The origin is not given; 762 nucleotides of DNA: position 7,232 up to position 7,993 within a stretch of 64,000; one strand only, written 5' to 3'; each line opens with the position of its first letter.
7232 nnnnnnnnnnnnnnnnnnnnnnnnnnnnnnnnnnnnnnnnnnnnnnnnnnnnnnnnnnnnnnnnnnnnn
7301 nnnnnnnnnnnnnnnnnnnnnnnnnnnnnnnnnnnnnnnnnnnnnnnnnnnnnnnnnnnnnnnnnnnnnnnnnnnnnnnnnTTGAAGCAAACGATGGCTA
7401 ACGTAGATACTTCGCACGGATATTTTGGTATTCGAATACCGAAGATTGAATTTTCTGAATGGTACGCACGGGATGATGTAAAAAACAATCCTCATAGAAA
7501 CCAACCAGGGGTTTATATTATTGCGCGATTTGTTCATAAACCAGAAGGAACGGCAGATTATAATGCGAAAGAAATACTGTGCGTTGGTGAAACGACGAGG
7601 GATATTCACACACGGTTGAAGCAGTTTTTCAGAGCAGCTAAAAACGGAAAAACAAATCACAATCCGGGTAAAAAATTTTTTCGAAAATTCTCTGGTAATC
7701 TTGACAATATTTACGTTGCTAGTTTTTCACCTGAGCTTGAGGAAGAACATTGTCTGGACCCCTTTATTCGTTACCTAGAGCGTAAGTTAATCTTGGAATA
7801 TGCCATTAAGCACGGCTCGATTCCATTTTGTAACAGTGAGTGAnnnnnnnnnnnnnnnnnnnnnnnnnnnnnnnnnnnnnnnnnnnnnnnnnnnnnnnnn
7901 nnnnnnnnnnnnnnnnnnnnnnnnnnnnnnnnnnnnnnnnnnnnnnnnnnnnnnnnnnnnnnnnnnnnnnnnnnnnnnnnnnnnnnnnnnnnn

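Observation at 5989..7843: Three-gene Fic / small membrane-wHTH / GIY-YIG module as island cargo - candidate uncharacterised toxin- or defense-type system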

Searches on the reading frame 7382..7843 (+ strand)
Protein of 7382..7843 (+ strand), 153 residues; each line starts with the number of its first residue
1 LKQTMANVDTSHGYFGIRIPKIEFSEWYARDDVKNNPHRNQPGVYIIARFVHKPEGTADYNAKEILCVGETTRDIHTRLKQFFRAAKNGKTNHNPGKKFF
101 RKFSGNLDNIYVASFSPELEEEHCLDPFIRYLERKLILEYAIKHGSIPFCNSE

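Call 4: search_protein_families(library=pfam, proteins=[window:7382-7843:+], max_evalue=1)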
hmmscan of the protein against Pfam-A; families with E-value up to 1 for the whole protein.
window:7382-7843:+ (153 aa): 1 family
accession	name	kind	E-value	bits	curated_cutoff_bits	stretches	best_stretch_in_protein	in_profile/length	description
PF01541.30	GIY-YIG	-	0.04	14.6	22.6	1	62-103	11-43/78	GIY-YIG catalytic domain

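Call 5: search_protein_families(library=ncbifam, proteins=[window:7382-7843:+], max_evalue=1)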
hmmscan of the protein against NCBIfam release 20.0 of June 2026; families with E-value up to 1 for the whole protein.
window:7382-7843:+ (153 aa): 0 families

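Call 6: search_protein_families(library=padloc, proteins=[window:7382-7843:+], max_evalue=1)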
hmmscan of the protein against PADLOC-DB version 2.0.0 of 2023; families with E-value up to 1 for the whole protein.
window:7382-7843:+ (153 aa): 0 families

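Call 8: search_protein_families(library=phrogs, proteins=[window:7382-7843:+], max_evalue=1)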
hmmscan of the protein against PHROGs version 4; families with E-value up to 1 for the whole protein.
window:7382-7843:+ (153 aa): 1 family
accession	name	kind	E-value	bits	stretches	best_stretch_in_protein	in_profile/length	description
phrog_9564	-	unknown function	0.062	14.5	1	38-93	93-148/175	-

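Call 9: find_homologous_proteins(query=window:7382-7843:+, max_evalue=0.01)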
Query window:7382-7843:+ (153 aa): 1 proteins with E <= 0.01 among 5 candidates.
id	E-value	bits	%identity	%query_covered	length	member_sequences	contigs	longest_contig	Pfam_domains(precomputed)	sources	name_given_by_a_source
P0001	4.3e-99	347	100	97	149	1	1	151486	-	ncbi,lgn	ncbi:MAG: hypothetical protein V6Z81_00450 [Parvularculales bacterium]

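Call 21: search_protein_representatives(protein=window:7394-7843:+)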
Query: 149 residues. Proteins with E-value up to 0.001 (for the whole library): 300; up to 1e-10: 121; up to 1e-30: 2. The best 150 are listed.
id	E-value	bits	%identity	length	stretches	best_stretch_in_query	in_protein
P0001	1.2e-99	346.9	100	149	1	1-149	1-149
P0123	3.7e-35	137.5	50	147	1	11-147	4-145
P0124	3.5e-26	108.4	40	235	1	11-149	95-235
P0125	3.0e-24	102.1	39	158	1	13-147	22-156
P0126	3.6e-23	98.6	36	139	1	14-147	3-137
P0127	1.2e-22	96.9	41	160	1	7-148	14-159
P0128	2.0e-22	96.2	36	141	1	13-148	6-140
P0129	3.1e-22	95.6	40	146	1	14-148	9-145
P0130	5.5e-21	91.5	40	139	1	14-148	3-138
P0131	6.4e-21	91.3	30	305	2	14-148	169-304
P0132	4.0e-20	88.7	41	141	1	14-149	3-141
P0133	1.6e-19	86.8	38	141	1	14-147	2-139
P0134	1.2e-18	83.9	38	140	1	17-149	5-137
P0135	1.5e-18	83.6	38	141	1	14-147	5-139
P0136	1.6e-18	83.5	33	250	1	6-147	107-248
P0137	3.0e-18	82.6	36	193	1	13-149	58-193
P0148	1.6e-16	77.0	38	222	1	13-148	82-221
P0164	6.5e-15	71.8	33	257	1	18-148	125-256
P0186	7.9e-14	68.3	37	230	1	20-148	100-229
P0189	1.7e-13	67.2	32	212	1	6-148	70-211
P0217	1.3e-11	61.0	35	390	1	17-148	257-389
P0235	5.2e-11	59.1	32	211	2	16-148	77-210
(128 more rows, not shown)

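Call 25: search_protein_families(library=pfam, alignment_id=A1, max_evalue=0.1)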
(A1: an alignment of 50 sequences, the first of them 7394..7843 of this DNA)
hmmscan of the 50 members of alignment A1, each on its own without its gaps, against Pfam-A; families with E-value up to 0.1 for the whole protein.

A. member 1, window:7394-7843:+ (149 aa): 1 family
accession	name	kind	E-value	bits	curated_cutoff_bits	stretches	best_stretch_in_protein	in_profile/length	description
PF01541.30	GIY-YIG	-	0.04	14.7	22.6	1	58-99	11-43/78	GIY-YIG catalytic domain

B. families by the number of members that match (of 50 scanned): 6 families
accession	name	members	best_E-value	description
PF01541.30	GIY-YIG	12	0.0062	GIY-YIG catalytic domain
PF20815.3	GIY_YIG_2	5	0.035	GIY-YIG catalytic domain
PF19239.5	GIY_YIG_domain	3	0.00013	GIY-YIG domain-containing protein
PF02448.20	L71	1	0.022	L71 family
PF00303.24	Thymidylat_synt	1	0.087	Thymidylate synthase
PF02765.23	POT1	1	0.096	Telomeric single stranded DNA binding POT1/CDC13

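Call 26: search_solved_structures(query=A1, max_evalue=10, show_alignments=3)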
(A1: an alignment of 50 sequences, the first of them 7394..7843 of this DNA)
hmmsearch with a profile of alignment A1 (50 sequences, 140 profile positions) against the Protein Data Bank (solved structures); distinct sequences matched with E-value up to 10: 3.
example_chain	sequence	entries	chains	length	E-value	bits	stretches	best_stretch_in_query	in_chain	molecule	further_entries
8fje_A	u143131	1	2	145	0.00061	22.9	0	108-136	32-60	E8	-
2wsh_A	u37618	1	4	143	0.56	13.3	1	47-78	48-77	ENDONUCLEASE II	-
1fvu_B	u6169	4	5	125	0.85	12.7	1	10-55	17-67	BOTROCETIN BETA CHAIN | Botrocetin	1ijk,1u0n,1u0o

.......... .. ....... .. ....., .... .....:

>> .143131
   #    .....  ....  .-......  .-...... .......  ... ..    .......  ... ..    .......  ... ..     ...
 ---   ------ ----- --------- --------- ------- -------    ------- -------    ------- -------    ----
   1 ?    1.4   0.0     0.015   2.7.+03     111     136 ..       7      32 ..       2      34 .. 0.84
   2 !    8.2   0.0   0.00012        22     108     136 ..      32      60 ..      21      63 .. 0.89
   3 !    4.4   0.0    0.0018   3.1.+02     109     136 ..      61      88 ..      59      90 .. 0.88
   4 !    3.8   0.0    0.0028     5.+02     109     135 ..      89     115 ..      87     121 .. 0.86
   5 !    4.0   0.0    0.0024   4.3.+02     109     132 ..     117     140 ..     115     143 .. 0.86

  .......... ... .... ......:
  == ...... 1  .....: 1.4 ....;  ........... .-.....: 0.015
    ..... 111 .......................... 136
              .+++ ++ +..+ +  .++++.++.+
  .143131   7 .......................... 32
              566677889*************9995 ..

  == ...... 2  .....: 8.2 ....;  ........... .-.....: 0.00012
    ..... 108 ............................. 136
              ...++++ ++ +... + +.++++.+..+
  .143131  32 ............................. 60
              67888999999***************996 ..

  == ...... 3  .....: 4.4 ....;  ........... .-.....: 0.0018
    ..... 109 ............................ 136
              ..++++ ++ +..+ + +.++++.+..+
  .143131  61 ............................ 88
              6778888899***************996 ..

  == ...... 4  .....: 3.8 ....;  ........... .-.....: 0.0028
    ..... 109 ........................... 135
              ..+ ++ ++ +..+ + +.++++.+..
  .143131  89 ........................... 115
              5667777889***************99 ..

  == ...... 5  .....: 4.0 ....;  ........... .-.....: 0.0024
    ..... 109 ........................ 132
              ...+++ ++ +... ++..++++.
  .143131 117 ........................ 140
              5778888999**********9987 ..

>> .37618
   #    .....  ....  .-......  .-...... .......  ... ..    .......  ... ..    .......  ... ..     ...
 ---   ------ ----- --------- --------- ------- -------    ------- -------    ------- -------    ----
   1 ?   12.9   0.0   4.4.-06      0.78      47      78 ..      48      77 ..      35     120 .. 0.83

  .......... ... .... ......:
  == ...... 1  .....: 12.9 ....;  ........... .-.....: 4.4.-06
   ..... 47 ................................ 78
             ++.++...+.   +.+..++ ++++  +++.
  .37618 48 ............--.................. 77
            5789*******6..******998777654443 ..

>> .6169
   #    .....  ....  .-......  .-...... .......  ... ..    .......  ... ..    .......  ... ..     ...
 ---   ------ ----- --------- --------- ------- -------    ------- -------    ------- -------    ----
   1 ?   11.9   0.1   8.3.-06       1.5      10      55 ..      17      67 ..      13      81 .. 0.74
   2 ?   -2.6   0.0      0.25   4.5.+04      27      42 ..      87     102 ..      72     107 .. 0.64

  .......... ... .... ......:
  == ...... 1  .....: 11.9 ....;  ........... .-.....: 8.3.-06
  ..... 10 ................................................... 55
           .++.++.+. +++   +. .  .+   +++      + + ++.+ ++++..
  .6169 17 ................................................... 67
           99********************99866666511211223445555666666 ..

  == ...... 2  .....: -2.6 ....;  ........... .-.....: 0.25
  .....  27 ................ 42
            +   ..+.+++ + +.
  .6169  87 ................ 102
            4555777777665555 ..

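Call 28: find_encoding_contigs(protein=P0123, flank=5000, max_places=3)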
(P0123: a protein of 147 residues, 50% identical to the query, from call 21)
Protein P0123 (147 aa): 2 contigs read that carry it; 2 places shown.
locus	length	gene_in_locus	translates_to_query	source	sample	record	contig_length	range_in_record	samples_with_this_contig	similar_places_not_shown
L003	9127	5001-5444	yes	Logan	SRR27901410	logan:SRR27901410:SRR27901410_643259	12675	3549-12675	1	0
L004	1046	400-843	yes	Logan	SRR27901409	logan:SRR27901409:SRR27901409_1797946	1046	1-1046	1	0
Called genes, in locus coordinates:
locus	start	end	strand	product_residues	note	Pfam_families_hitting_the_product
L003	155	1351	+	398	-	PF13356:Arm-DNA-bind_3, PF00589:Phage_integrase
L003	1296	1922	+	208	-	-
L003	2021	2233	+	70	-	PF05930:Phage_AlpA (weak)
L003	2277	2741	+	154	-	PF09250:Prim-Pol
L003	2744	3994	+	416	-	PF08708:PriCT_1, PF13481:AAA_25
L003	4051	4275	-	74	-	-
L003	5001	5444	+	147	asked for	-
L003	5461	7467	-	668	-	-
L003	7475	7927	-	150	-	-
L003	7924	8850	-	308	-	-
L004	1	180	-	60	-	?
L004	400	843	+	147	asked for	-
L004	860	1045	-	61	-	?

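Call 30: search_protein_families(library=pfam, proteins=[P0124, P0131, P0136, P0137, P0148, P0164, P0186, P0189, P0217, P0235], max_evalue=0.01)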
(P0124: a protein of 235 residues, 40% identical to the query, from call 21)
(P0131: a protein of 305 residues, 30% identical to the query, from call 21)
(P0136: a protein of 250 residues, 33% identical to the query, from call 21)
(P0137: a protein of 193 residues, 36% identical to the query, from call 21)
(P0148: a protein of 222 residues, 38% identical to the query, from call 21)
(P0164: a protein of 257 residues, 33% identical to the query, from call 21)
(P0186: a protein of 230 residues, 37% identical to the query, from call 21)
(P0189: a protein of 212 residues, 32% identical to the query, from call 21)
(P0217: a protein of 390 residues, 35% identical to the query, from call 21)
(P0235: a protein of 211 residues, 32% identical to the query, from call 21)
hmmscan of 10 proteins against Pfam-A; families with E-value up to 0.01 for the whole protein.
P0124 (235 aa): 1 family
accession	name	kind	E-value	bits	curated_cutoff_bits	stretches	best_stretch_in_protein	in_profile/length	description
PF19969.4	VMAP-M8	-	0.0032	18.4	27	0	37-77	53-92/97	vWA-MoxR associated protein middle region (VMAP-M) 8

P0131 (305 aa): 0 families

P0136 (250 aa): 0 families

P0137 (193 aa): 2 families
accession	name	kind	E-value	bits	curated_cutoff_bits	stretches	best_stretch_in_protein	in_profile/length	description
PF19239.5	GIY_YIG_domain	-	0.0044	17.2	21.4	1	101-141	61-101/163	GIY-YIG domain-containing protein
PF01541.30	GIY-YIG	-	0.0069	17.1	22.6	0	85-129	4-36/78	GIY-YIG catalytic domain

P0148 (222 aa): 0 families

P0164 (257 aa): 1 family
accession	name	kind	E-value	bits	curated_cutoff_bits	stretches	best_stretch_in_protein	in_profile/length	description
PF01541.30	GIY-YIG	-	0.0022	18.7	22.6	1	166-195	12-39/78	GIY-YIG catalytic domain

P0186 (230 aa): 0 families

P0189 (212 aa): 0 families

P0217 (390 aa): 4 families
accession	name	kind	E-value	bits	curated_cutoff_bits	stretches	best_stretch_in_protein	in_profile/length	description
PF08281.18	Sigma70_r4_2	-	1.4e-14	53.9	25.7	1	132-184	2-54/54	Sigma-70, region 4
PF04542.20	Sigma70_r2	-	3.1e-09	36.9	24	1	33-100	2-70/71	Sigma-70 region 2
PF04545.22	Sigma70_r4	-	1.9e-05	24.5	24.1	1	138-185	2-49/50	Sigma-70, region 4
PF07638.17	Sigma70_ECF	-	0.0013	19.1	21.1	1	69-180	65-175/185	ECF sigma factor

P0235 (211 aa): 0 families

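Call 33: find_encoding_contigs(protein=P0125, flank=4000, max_places=3)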
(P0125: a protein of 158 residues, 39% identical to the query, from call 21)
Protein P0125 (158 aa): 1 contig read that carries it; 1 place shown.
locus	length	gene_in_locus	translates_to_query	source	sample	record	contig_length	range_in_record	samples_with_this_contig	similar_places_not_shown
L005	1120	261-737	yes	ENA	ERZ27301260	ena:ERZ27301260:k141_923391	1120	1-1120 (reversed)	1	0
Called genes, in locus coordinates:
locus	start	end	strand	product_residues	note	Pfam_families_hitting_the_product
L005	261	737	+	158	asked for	-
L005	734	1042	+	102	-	-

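Call 34: find_encoding_contigs(protein=P0127, flank=4000, max_places=3)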
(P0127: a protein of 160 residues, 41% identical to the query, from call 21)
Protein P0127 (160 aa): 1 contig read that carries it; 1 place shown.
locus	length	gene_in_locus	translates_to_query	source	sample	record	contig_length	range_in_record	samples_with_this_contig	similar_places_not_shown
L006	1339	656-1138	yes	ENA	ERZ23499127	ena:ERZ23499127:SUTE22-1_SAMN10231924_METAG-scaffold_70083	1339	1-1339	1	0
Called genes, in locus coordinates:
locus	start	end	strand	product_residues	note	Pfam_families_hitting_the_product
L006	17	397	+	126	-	PF18932:DUF5681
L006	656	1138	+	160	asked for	-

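Call 36: find_related_loci(query=A2, collection=genome_contigs, flank=5000)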
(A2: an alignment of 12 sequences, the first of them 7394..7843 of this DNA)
Query A2 (149 aa) in genome_contigs; peptide patterns used: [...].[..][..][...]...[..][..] (x = any residue, [..] = any of these).
40 stretches matched a pattern; 12 encode a relative of the query (tblastn E <= 1e-3); 12 distinct loci.
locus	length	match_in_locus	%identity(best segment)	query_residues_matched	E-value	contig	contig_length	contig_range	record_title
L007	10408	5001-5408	39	12-147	1e-27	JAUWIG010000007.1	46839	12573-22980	MAG: Planctomycetota bacterium isolate CSMAG_2288 CSMAG_2288_k141_596664_length_46839_cov_15.9161, whole genome shotgun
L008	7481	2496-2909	40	13-149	5e-28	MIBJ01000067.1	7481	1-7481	MAG: Spirochaetes bacterium RBG_16_49_21 RBG_16_scaffold_75356, whole genome shotgun sequence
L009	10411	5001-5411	39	12-147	5e-25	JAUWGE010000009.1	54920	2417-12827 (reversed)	MAG: Candidatus Bipolaricaulota bacterium isolate CSMAG_2234 CSMAG_2234_k141_1802569_length_54920_cov_11.3093, whole gen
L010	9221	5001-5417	39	13-149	7e-26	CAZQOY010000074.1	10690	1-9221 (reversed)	MAG TPA_asm: uncultured bacterium isolate binchicken_co85_78 genome assembly, contig: NODE_3071_length_10690_cov_20.8640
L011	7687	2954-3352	38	17-149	3e-25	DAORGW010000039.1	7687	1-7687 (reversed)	MAG TPA_asm: bacterium isolate AMR_MDS_1220 NODE_9148_length_7687_cov_14.147799, whole genome shotgun sequence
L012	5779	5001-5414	37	13-147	6e-25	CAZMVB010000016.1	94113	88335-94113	MAG TPA_asm: uncultured Desulfarculales bacterium isolate binchicken_co178_57 genome assembly, contig: NODE_472_length_9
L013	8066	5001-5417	34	12-149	4e-21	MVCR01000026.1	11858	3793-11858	MAG: Planctomycetales bacterium 4484_113 ex4484_113_scaffold_2989, whole genome shotgun sequence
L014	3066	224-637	35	13-147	6e-19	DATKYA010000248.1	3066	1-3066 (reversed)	MAG TPA_asm: Planctomycetota bacterium isolate SMAG_U14207 k141_2705317, whole genome shotgun sequence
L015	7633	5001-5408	31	13-147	4e-16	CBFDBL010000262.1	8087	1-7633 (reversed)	MAG TPA_asm: uncultured bacterium isolate SRR26215675_binner12_Refined_65 genome assembly, contig: ERZ25073486.8685, who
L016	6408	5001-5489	30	12-149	5e-12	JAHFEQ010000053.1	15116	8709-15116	MAG: Nitrospirae bacterium isolate nzgw272 NODE_4953_length_15117_cov_5.900373, whole genome shotgun sequence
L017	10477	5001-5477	31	13-149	2e-11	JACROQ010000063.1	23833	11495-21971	MAG: Nitrospirae bacterium isolate NC_groundwater_1965_Pr3_S-0.2um_50_3 scaffold_211027, whole genome shotgun sequence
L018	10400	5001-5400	38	15-147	1e-15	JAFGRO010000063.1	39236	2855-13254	MAG: Candidatus Woesearchaeota archaeon isolate Zod_Metabat.833 k87_11401228, whole genome shotgun sequence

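Call 37: predict_structure(alignment_id=A1)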
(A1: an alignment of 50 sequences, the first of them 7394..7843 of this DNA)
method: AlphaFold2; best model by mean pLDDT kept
length: 149 residues; sequences in the alignment: 50
mean_pLDDT: 94.1   pTM: 0.87
mean pLDDT of the five models: 94.1, 94.1, 93.9, 93.7, 93.5
residues with pLDDT >= 90: 133; 70-90: 6; 50-70: 10; < 50: 0
segments of 3 or more residues with pLDDT < 50: none
pLDDT, mean of each block of 10 residues (from residue 1): 56 88 98 98 98 98 98 98 96 98 98 95 97 98 96
secondary structure, 60 per line:
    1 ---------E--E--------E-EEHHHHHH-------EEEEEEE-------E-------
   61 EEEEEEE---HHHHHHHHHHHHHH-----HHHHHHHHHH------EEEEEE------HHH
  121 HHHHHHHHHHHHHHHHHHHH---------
elements in order: H26-31 E39-45 E61-67 H71-84 H90-99 E106-111 H118-140

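Call 53: search_protein_families(library=pfam, proteins=[L003:5461-7473:-, L007:4046-4879:+, L007:5505-5987:+, L008:1247-2065:+, L008:3107-3883:+, L009:3841-4470:-, L009:5662-6141:+, L010:4117-4902:-, L010:5570-5995:+, L011:2173-2934:+], max_evalue=0.001)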
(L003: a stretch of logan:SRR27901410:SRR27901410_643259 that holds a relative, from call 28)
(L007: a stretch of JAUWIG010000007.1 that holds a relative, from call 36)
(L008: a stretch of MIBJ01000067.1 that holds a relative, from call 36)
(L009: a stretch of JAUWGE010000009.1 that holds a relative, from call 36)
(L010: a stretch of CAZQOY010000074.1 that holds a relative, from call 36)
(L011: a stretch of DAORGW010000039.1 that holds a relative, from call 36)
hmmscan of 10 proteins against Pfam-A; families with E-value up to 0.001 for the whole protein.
L003:5461-7473:- (670 aa): 0 families

L007:4046-4879:+ (277 aa): 0 families

L007:5505-5987:+ (160 aa): 4 families
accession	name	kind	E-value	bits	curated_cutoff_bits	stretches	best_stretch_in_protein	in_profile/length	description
PF12724.12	Flavodoxin_5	-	3.8e-12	47.2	27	1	7-76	1-69/145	Flavodoxin domain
PF03358.20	FMN_red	-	4.3e-10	39.8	24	1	31-105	49-126/152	NADPH-dependent FMN reductase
PF00258.30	Flavodoxin_1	-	9.4e-10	39.2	25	1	8-79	1-75/143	Flavodoxin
PF12641.12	Flavodoxin_3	-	2.4e-07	31.1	27.5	1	8-64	2-54/160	Flavodoxin domain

L008:1247-2065:+ (272 aa): 2 families
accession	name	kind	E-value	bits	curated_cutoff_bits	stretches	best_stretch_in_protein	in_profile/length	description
PF03372.29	Exo_endo_phos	-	1.6e-09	38.3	24.5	1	14-259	1-225/225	Endonuclease/Exonuclease/phosphatase family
PF14529.12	Exo_endo_phos_2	-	8.8e-06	26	27.4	1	118-189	2-72/117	Endonuclease-reverse transcriptase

L008:3107-3883:+ (258 aa): 2 families
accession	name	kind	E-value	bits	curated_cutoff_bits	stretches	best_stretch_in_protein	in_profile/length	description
PF01844.29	HNH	-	2.1e-09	37.8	21.4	1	19-59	1-45/47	HNH endonuclease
PF13391.12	HNH_2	-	0.0003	21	21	1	19-56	1-56/66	HNH endonuclease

L009:3841-4470:- (209 aa): 0 families

L009:5662-6141:+ (159 aa): 0 families

L010:4117-4902:- (261 aa): 0 families

L010:5570-5995:+ (141 aa): 1 family
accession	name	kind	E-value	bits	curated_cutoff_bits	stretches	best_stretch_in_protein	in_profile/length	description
PF00472.26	RF-1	-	5.1e-23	81.7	35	1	8-133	5-116/116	RF-1 domain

L011:2173-2934:+ (253 aa): 0 families

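Call 54: search_protein_families(library=pfam, proteins=[L011:3360-5273:+, L012:3393-4829:+, L013:4034-4879:+, L013:5633-6154:+, L014:803-2581:-, L015:2026-4896:-, L015:5434-6594:-, L017:3724-4899:-, L018:3464-4984:+, L018:5608-6237:+], max_evalue=0.001)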
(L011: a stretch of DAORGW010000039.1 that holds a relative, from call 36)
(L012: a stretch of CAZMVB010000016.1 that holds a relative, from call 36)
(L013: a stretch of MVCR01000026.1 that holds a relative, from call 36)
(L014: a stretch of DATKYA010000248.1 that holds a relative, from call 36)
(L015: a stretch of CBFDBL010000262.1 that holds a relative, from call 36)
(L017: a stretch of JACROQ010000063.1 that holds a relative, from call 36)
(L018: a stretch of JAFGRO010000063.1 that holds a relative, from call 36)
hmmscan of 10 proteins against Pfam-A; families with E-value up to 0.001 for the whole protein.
L011:3360-5273:+ (637 aa): 0 families

L012:3393-4829:+ (478 aa): 1 family
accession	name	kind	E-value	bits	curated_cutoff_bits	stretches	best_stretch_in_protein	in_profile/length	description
PF01139.22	RtcB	-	1.1e-176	588.7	27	1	44-478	1-426/426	tRNA-splicing ligase RtcB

L013:4034-4879:+ (281 aa): 1 family
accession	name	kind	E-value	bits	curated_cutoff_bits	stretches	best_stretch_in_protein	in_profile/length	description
PF01936.24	NYN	-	5.7e-12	46.8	24.2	1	168-223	71-125/145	NYN domain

L013:5633-6154:+ (173 aa): 0 families

L014:803-2581:- (592 aa): 6 families
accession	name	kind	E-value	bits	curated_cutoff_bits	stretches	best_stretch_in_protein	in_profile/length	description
PF12831.13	FAD_oxidored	-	1.3e-81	275.5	27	1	11-421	1-416/416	FAD dependent oxidoreductase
PF24135.1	DUF7402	-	4.4e-06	27.3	27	1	438-502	1-64/133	Domain of unknown function (DUF7402)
PF13450.12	NAD_binding_8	-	1e-05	26.2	21.9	1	14-51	1-38/68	NAD(P)-binding Rossmann-like domain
PF01134.28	GIDA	-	1.4e-05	24.8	22.1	1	11-39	1-29/391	Glucose inhibited division protein A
PF00890.30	FAD_binding_2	-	1.8e-05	24.5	20.4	1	11-48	1-38/414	FAD binding domain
PF01266.30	DAO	-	9.5e-05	22.5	27.9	1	11-50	1-40/353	FAD dependent oxidoreductase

L015:2026-4896:- (956 aa): 0 families

L015:5434-6594:- (386 aa): 0 families

L017:3724-4899:- (391 aa): 2 families
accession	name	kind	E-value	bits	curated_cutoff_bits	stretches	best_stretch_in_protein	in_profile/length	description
PF00149.33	Metallophos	-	9.5e-12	46.2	21.5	1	153-335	3-190/191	Calcineurin-like phosphoesterase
PF12850.12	Metallophos_2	-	0.00077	19.9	27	0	154-335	4-118/154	Calcineurin-like phosphoesterase superfamily domain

L018:3464-4984:+ (506 aa): 0 families

L018:5608-6237:+ (209 aa): 0 families

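Call 85: search_dna_similar(query=window:7394-7843:+, collection=plasmids, mode=protein, max_evalue=0.001, max_rows=15)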
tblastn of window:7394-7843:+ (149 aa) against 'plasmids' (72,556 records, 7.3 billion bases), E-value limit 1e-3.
No match.

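Call 86: search_dna_similar(query=window:7394-7843:+, collection=phages, mode=protein, max_evalue=0.001, max_rows=15)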
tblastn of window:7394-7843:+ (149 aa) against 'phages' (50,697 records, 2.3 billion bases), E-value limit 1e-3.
No match.
